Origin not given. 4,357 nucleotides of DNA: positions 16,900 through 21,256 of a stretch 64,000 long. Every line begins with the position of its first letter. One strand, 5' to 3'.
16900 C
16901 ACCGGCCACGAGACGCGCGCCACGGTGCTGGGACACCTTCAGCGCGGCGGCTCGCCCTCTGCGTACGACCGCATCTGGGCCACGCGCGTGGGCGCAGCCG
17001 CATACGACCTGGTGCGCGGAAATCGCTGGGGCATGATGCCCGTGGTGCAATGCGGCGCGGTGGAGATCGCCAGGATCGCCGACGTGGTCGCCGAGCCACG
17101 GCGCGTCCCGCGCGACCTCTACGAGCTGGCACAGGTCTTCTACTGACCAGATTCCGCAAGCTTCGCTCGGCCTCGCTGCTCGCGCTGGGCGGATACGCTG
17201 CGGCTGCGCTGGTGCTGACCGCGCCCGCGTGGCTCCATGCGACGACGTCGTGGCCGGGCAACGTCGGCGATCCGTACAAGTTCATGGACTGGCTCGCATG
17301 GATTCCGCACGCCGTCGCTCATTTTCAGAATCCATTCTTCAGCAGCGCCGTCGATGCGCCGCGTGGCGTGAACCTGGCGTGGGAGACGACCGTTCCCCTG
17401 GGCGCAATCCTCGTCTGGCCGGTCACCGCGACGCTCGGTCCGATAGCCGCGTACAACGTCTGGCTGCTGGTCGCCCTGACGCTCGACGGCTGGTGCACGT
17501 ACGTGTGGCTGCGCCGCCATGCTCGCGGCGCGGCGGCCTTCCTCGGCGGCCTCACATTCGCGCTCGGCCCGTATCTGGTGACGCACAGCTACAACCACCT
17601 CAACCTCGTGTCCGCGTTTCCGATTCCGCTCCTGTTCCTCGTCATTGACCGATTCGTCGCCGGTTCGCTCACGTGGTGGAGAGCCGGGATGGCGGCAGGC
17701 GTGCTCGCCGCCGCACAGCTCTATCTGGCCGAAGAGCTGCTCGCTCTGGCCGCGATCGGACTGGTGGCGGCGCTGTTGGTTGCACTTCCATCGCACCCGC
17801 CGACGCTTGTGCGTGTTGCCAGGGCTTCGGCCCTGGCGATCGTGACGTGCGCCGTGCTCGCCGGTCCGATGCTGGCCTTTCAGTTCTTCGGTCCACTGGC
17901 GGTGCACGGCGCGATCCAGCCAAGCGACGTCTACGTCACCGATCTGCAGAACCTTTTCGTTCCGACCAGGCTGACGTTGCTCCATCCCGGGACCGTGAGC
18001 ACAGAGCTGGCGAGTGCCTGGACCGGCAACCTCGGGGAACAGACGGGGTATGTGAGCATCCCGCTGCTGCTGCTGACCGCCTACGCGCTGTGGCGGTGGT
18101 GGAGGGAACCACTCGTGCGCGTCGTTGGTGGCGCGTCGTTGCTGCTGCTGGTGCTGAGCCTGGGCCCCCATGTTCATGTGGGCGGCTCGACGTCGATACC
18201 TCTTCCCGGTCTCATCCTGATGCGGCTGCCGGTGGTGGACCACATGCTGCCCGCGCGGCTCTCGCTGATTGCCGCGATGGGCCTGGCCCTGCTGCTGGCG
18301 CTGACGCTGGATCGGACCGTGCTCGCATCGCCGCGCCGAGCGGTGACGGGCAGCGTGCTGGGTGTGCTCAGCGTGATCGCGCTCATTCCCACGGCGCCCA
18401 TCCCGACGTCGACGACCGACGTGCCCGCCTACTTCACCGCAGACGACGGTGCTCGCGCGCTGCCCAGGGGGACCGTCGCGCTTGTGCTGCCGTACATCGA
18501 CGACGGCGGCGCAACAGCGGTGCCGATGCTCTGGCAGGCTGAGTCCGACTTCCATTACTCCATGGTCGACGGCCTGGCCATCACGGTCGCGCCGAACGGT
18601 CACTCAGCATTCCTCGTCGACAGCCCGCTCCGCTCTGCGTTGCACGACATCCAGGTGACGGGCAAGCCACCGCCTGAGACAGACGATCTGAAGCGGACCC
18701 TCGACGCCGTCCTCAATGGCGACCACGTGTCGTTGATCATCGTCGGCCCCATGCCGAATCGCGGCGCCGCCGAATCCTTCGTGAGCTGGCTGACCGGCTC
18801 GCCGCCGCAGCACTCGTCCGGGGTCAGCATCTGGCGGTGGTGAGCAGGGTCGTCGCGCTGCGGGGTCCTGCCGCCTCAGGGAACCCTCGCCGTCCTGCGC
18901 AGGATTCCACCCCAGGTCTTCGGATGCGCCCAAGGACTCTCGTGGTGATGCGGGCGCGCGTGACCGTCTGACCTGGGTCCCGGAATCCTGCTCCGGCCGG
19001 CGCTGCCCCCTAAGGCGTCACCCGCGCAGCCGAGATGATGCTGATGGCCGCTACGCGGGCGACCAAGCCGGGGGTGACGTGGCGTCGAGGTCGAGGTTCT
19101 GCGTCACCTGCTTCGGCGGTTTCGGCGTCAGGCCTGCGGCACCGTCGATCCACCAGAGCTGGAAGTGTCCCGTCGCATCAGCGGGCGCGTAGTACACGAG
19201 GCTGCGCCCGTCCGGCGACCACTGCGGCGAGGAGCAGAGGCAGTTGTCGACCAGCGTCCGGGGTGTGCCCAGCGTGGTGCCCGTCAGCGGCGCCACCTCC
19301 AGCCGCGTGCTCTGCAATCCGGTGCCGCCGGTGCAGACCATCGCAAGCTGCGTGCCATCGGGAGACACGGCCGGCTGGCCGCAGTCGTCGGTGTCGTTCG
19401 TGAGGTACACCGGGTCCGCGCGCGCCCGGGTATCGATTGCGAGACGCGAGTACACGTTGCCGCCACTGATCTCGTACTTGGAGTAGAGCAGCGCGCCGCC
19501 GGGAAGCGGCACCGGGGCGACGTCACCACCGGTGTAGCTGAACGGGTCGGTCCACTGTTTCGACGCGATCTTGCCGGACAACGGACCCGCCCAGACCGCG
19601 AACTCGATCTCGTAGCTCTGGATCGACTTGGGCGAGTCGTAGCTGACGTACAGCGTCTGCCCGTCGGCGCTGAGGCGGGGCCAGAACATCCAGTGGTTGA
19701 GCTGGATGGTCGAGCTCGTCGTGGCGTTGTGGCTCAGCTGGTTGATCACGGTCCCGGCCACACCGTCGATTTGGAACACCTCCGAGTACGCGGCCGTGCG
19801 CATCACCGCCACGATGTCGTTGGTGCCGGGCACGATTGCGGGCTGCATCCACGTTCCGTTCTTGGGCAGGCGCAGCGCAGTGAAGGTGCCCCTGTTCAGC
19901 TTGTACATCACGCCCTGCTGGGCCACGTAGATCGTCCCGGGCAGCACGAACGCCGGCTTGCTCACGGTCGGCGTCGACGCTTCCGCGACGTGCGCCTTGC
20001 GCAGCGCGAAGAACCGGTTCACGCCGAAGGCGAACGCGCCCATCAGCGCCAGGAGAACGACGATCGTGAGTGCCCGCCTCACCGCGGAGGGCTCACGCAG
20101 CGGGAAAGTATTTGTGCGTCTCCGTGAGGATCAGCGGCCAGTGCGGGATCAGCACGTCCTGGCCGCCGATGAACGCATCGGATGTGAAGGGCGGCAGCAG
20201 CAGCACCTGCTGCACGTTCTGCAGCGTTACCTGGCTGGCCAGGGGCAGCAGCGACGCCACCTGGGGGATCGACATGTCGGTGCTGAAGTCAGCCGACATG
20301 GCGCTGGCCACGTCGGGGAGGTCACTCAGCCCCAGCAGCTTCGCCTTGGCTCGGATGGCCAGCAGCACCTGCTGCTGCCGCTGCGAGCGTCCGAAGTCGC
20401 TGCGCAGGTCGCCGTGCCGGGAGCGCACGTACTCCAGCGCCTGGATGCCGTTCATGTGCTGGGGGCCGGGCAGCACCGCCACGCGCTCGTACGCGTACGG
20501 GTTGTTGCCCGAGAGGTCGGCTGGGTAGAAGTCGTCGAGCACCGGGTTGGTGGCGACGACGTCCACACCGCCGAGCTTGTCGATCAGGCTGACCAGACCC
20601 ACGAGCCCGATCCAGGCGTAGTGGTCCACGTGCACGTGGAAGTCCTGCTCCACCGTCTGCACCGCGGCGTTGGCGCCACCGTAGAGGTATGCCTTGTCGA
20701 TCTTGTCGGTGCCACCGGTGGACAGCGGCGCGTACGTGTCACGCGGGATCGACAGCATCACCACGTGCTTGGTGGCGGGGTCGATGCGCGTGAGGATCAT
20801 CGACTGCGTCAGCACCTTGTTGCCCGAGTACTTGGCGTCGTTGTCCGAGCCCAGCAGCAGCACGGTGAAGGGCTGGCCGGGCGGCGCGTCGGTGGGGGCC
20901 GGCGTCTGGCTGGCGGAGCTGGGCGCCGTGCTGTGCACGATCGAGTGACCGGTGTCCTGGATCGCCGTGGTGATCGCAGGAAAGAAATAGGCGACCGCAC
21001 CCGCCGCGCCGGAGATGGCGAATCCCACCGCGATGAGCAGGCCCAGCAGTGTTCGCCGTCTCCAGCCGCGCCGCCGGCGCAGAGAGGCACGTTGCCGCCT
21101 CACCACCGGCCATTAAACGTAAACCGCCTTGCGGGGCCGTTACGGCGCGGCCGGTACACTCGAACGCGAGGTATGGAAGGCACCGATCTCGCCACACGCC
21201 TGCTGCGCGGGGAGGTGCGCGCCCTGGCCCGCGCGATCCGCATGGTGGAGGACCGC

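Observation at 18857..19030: Copy A of the structured element, inverted, with two fully compensatory base-pair swaps relative to copy B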

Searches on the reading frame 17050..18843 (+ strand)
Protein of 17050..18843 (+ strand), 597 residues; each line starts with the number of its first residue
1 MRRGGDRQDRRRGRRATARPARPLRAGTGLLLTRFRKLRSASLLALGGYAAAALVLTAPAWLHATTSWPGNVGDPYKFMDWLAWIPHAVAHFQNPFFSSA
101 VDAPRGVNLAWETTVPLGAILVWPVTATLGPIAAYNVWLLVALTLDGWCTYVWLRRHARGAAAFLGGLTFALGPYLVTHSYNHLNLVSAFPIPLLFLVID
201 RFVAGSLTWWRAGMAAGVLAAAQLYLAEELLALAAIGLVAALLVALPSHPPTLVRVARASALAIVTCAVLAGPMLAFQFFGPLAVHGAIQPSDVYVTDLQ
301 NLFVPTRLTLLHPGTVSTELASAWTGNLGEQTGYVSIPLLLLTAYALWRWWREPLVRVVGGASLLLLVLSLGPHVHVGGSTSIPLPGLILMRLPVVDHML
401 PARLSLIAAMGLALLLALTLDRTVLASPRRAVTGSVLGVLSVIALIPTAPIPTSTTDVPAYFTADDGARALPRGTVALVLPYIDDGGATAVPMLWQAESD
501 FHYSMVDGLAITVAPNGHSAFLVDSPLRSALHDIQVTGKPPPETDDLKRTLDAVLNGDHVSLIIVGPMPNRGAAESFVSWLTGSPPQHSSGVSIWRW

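Call 9: search_protein_families(library=pfam, proteins=[window:17050-18843:+])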
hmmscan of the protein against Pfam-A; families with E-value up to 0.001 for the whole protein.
window:17050-18843:+ (597 aa): 0 families
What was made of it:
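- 17212..18843 (+): Convergent gene of unknown function (543 aa as called in the MAG). Its stop codon lies 18 nt from the element. No Pfam hit (call 9).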

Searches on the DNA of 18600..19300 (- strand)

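Call 5: search_rna_families(source=window, start=18600, end=19300, threshold=evalue, max_evalue=10)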
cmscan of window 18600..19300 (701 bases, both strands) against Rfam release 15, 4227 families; matches with E-value up to 10: 3.
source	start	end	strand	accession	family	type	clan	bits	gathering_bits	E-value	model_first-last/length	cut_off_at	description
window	18872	19018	-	RF00883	MIR820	Gene; miRNA;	-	17.9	196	2.3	35-156/191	no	MIR820 microRNA precursor family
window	19031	19079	+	RF01119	sR32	Gene; snRNA; snoRNA; CD-box;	-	17.4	40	0.032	1-57/57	no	Small nucleolar RNA sR32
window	18798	18840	-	RF01763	Guanidine-III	Cis-reg; riboswitch;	-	12.4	36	6.9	1-67/67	no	Guanidine-III riboswitch aptamer (yKKC-III)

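Call 10: search_dna_similar(query=window:18850-19040:-, collection=plasmids, mode=distant, max_rows=40)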
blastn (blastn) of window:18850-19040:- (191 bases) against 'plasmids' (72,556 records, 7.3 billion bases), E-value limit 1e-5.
No match.
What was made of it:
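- Tried and rejected: A distant-mode BLAST against plasmids gave no match (call 10).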

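Call 72: build_rna_model(alignment_id=A3)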
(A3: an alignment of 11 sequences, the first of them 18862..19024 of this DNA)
Model R1 built from alignment A3 (11 sequences, 164 columns); structure: RNAalifold consensus.
model positions 163; base pairs 51; branch points 0; effective number of sequences 0.79; information 0.589 bits per position. Calibrated on 0.2 Mb of random sequence (short: E-values are rough).
structure used (alignment columns):
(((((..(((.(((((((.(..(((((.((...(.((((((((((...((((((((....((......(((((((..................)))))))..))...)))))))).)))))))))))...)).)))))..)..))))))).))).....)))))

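Call 73: search_with_rna_model(model_id=R1, sources=[window, L042, L043, L045, L046, L047, L048, L049, L050, L051, L075, L076, L077, L078, L015, L016, L017, L018, L019, L020, L021, L022, L023, L024, L025, L026, L027, L028, L029, L030, L031, L032, L033, L034, L035, L036, L037, L038, L039, L040, L041], max_evalue=1)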
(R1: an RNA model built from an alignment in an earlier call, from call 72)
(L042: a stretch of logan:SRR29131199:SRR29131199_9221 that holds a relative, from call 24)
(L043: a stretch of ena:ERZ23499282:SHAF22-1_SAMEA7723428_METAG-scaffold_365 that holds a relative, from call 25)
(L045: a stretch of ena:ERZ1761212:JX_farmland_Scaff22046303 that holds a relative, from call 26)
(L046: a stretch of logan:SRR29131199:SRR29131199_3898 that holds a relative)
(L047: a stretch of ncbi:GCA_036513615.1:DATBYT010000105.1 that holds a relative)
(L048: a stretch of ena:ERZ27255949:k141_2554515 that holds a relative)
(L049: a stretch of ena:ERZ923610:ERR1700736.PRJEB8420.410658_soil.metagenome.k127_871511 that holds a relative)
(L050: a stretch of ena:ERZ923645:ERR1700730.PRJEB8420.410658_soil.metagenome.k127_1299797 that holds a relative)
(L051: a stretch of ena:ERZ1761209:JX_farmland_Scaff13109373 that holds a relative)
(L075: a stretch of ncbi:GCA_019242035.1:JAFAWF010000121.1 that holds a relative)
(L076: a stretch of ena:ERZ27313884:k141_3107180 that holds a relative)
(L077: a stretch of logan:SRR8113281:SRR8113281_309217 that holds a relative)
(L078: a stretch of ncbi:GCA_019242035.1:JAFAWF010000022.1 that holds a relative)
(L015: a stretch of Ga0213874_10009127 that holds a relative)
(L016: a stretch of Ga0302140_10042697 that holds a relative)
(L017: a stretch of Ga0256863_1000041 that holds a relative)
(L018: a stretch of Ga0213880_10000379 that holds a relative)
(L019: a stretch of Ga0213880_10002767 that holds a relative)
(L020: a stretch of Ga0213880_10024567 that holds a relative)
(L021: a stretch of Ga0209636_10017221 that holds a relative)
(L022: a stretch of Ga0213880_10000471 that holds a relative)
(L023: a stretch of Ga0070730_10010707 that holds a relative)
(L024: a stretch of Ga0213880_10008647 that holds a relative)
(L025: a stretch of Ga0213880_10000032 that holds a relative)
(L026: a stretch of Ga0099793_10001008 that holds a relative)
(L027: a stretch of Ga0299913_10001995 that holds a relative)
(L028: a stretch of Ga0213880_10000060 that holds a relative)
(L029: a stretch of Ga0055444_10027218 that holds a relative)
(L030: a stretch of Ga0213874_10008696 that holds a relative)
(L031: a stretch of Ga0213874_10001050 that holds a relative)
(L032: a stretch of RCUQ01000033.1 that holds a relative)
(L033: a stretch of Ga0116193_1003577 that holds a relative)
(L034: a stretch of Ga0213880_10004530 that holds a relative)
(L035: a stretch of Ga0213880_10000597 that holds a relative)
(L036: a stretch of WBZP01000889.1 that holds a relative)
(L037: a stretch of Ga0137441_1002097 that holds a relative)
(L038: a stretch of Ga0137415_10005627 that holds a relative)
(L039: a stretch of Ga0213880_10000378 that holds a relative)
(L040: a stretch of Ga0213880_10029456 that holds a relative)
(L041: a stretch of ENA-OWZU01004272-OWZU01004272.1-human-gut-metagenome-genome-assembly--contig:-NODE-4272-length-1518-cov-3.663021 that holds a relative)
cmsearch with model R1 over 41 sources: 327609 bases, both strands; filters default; matches with E-value up to 1: 39.
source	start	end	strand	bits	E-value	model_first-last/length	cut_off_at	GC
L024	1334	1496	-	188.2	4.3e-33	1-163/163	no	0.73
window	18862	19024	-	182.6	5e-32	1-163/163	no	0.71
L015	209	371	+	182.6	5e-32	1-163/163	no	0.71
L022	4235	4396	+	179.3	2e-31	1-163/163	no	0.72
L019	206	367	-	177.4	4.7e-31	1-163/163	no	0.73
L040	17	179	+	176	8.8e-31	1-163/163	no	0.76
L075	981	1142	-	175.5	1.1e-30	1-163/163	no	0.73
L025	6656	6818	-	174.2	1.9e-30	1-163/163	no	0.72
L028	6127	6288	+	167.7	3.2e-29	1-163/163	no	0.73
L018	1535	1696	-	161.6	4.6e-28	1-163/163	no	0.73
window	24165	24326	+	156.4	4.5e-27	1-163/163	no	0.72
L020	407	568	-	156.4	4.5e-27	1-163/163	no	0.72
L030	356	517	+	156.4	4.5e-27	1-163/163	no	0.72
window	61392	61553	+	151.3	4.1e-26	1-163/163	no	0.72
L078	7373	7534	+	151.3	4.1e-26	1-163/163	no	0.72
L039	1374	1535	-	151.3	4.1e-26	1-163/163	no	0.72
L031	3621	3784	-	148.9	1.2e-25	1-163/163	no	0.76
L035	4218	4381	+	148.9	1.2e-25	1-163/163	no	0.76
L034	2390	2532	+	145.4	5.5e-25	1-143/163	3'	0.71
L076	1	89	-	72.3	3.8e-11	1-90/163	3'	0.73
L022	4235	4396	-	48.5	1.2e-06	1-163/163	no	0.72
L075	981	1142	+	45.6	4.4e-06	1-163/163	no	0.73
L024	1334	1496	+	42.6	1.6e-05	1-163/163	no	0.73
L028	6127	6288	-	41.4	2.7e-05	1-163/163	no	0.73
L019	206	367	+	38.2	0.00011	1-163/163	no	0.73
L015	213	361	-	36.9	0.00019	8-156/163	no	0.7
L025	6666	6814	+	33.3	0.00091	8-156/163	no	0.72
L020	433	546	+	31.3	0.0022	23-137/163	no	0.69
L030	378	491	-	31.3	0.0022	23-137/163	no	0.69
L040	17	179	-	31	0.0025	1-163/163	no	0.76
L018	1535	1696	+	30.1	0.0037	1-163/163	no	0.73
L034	2412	2526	-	30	0.0039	23-137/163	no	0.72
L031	3647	3762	+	26.4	0.019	23-137/163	no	0.72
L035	4240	4355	-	26.4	0.019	23-137/163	no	0.72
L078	7373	7534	-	24.9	0.037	1-163/163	no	0.72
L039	1374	1535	+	24.9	0.037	1-163/163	no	0.72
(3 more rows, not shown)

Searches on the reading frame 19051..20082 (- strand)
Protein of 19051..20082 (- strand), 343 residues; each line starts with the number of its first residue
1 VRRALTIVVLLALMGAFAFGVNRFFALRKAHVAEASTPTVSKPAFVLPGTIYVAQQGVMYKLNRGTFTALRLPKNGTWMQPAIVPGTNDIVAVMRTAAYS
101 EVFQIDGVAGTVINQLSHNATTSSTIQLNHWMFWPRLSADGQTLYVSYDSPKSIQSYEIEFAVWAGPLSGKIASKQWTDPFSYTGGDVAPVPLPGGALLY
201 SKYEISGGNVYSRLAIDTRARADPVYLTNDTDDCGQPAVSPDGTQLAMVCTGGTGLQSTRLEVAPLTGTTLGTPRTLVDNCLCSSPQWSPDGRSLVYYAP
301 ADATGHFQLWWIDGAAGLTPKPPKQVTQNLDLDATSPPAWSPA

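Call 9: search_protein_families(library=pfam, proteins=[window:19051-20082:-])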
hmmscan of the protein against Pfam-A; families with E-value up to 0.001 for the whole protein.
window:19051-20082:- (343 aa): 1 family
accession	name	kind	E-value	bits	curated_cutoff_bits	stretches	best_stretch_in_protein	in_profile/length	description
PF07676.18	PD40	-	7.6e-08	32.6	20.9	0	131-150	10-29/38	WD40-like Beta Propeller Repeat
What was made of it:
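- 19051..20082 (-): PD40/TolB-like gene. Its stop codon lies 26 nt from the element. Pfam PD40 (call 9).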

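Call 11: find_encoding_contigs(protein=window:19051-20082:-, flank=3000, max_places=6)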
Protein window:19051-20082:- (343 aa): 1 contig read that carries it; 1 place shown.
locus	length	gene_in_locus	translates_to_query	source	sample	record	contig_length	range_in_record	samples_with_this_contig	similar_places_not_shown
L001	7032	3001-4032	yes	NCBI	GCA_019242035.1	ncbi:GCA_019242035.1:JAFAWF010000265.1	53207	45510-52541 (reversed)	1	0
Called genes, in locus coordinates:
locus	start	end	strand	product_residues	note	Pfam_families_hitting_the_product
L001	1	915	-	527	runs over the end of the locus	PF01642:MM_CoA_mutase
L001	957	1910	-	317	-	PF03308:MeaB, PF00009:GTP_EFTU (weak), PF02492:cobW (faint), PF03029:ATP_bind_1 (faint)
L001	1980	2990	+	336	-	PF03816:LytR_cpsA_psr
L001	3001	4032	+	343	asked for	PF07676:PD40 (faint)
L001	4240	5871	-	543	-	-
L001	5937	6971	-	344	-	PF00365:PFK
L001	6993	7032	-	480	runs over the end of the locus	PF03816:LytR_cpsA_psr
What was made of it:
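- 19051..20082 (-): An identical protein is called in MAG GCA_019242035.1 (call 11).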

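Call 23: find_homologous_proteins(query=window:19051-20082:-, max_evalue=1e-20)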
Query window:19051-20082:- (343 aa): 451 proteins with E <= 1e-20 among 6175 candidates; the best 120 are listed.
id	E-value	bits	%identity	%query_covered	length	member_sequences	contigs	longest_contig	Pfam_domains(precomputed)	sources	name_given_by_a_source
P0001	3.4e-231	784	100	100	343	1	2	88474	PF07676.19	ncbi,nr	ncbi:MAG: PD40 domain-containing protein [Candidatus Dormibacteraeota bacterium]|nr:PD40 domain-cont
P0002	8.9e-202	688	86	99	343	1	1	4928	PF07676.19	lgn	-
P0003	9.9e-193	658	83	99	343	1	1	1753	PF26549.1,PF07676.19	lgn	-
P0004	5.9e-171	586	74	99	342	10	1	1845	-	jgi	jgi:hypothetical protein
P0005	6.8e-168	576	72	99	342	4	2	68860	-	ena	-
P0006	7.9e-161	553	70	100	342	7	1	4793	-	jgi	-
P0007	6.2e-160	550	70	99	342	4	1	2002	-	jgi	jgi:hypothetical protein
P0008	1.5e-154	532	68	99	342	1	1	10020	PF07676.19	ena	-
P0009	1.7e-154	532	69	100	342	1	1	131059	PF07676.19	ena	-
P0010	4.9e-154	531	69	99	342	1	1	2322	-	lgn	-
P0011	1.8e-152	525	67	99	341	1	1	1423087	-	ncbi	-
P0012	5.7e-151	521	67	99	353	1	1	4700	-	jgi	jgi:Tol biopolymer transport system component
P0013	1.0e-150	520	67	100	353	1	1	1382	-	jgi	jgi:Tol biopolymer transport system component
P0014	2.9e-150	518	66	100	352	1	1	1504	-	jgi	-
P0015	6.4e-150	517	64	96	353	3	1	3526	PF26549.1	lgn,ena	-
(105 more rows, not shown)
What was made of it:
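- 19051..20082 (-): The source names it Candidatus Dormibacteraeota (call 23).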

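Call 24: find_encoding_contigs(protein=P0002, flank=10000, max_places=3)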
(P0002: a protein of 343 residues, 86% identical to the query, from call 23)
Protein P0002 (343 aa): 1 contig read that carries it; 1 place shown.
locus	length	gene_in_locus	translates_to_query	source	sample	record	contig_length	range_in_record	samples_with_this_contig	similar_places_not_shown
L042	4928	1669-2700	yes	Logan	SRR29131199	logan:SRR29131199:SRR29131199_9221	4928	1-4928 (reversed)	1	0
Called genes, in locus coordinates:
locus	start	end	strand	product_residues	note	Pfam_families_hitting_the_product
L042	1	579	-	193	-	?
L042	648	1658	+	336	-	PF03816:LytR_cpsA_psr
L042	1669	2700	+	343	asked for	PF07676:PD40 (faint)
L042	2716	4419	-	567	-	-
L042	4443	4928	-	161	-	?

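Call 25: find_encoding_contigs(protein=P0005, flank=10000, max_places=3)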
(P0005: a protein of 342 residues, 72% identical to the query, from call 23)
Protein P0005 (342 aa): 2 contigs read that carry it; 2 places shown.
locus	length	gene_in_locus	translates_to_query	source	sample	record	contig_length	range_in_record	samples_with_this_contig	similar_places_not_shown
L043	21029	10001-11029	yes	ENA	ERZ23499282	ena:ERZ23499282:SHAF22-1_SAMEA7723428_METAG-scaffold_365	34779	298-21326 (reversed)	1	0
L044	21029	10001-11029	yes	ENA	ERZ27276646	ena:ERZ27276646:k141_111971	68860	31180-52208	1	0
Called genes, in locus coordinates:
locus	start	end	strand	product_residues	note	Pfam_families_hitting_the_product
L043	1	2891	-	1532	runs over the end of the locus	PF00988:CPSase_sm_chain, PF00117:GATase, PF25596:CPSase_L_D1, PF02786:CPSase_L_D2, PF02787:CPSase_L_D3, PF25596:CPSase_L_D1, PF02786:CPSase_L_D2, PF02142:MGS, +6 more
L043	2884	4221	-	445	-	PF12890:DHOase, PF01979:Amidohydro_1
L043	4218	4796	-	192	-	PF00156:Pribosyltran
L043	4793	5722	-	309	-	PF02729:OTCace_N, PF00185:OTCace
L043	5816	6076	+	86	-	PF11146:DUF2905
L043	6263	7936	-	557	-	PF01642:MM_CoA_mutase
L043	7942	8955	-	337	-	PF03308:MeaB, PF00009:GTP_EFTU (weak), PF02492:cobW (faint), PF03029:ATP_bind_1 (faint)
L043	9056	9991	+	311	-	PF03816:LytR_cpsA_psr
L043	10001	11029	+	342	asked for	-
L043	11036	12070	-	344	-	PF00365:PFK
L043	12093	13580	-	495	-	PF03816:LytR_cpsA_psr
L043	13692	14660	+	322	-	PF08240:ADH_N, PF00107:ADH_zinc_N, PF13602:ADH_zinc_N_2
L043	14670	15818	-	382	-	PF02771:Acyl-CoA_dh_N, PF02770:Acyl-CoA_dh_M, PF00441:Acyl-CoA_dh_1, PF08028:Acyl-CoA_dh_2, PF22924:ACOX_C_alpha1 (weak)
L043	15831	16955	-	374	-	PF02771:Acyl-CoA_dh_N, PF02770:Acyl-CoA_dh_M, PF00441:Acyl-CoA_dh_1, PF08028:Acyl-CoA_dh_2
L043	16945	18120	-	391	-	PF00108:Thiolase_N, PF02803:Thiolase_C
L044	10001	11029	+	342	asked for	-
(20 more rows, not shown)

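Call 26: find_encoding_contigs(protein=P0009, flank=10000, max_places=3)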
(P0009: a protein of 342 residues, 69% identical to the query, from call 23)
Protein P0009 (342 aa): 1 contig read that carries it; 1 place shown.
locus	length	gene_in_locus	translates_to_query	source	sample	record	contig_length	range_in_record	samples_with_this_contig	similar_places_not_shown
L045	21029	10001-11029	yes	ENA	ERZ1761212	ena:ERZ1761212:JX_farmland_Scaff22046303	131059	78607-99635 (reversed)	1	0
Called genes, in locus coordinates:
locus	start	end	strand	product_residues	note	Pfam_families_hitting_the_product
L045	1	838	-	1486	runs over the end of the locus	PF00988:CPSase_sm_chain, PF00117:GATase, PF25596:CPSase_L_D1, PF02786:CPSase_L_D2, PF02787:CPSase_L_D3, PF25596:CPSase_L_D1, PF02786:CPSase_L_D2, PF02142:MGS, +7 more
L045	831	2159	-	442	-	PF12890:DHOase, PF01979:Amidohydro_1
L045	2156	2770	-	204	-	PF00156:Pribosyltran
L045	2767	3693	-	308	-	PF02729:OTCace_N, PF00185:OTCace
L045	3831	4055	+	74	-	PF11146:DUF2905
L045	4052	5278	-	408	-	PF09594:GT87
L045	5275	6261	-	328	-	PF00586:AIRS, PF02769:AIRS_C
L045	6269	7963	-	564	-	PF01642:MM_CoA_mutase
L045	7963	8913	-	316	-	PF03308:MeaB, PF13191:AAA_16 (faint), PF00009:GTP_EFTU (weak), PF02492:cobW, PF13401:AAA_22 (faint), PF03029:ATP_bind_1 (faint)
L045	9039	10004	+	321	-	PF03816:LytR_cpsA_psr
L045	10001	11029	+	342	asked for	PF07676:PD40 (faint)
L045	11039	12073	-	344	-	PF00365:PFK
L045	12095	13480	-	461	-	PF03816:LytR_cpsA_psr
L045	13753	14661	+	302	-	PF08240:ADH_N, PF00107:ADH_zinc_N, PF13602:ADH_zinc_N_2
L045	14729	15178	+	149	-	PF09123:DUF1931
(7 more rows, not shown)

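Call 80: find_encoding_contigs(protein=P0003, flank=3000, max_places=3)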
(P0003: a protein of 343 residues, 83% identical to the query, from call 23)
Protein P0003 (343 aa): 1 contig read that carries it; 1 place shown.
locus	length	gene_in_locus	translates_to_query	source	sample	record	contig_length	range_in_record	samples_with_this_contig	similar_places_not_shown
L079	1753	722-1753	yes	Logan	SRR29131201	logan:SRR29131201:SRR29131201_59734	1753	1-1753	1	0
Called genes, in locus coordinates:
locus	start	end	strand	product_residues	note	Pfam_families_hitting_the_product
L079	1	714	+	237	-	?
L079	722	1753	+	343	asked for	PF26549:Tricorn_N (faint), PF07676:PD40 (faint)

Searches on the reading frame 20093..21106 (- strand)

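Call 9: search_protein_families(library=pfam, proteins=[window:20093-21106:-])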
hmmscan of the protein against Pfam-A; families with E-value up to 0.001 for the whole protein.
window:20093-21106:- (337 aa): 1 family
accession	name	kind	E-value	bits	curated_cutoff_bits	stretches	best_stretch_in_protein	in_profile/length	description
PF03816.19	LytR_cpsA_psr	-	2.6e-38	132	24.6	1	100-256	2-149/150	LytR_cpsA_psr family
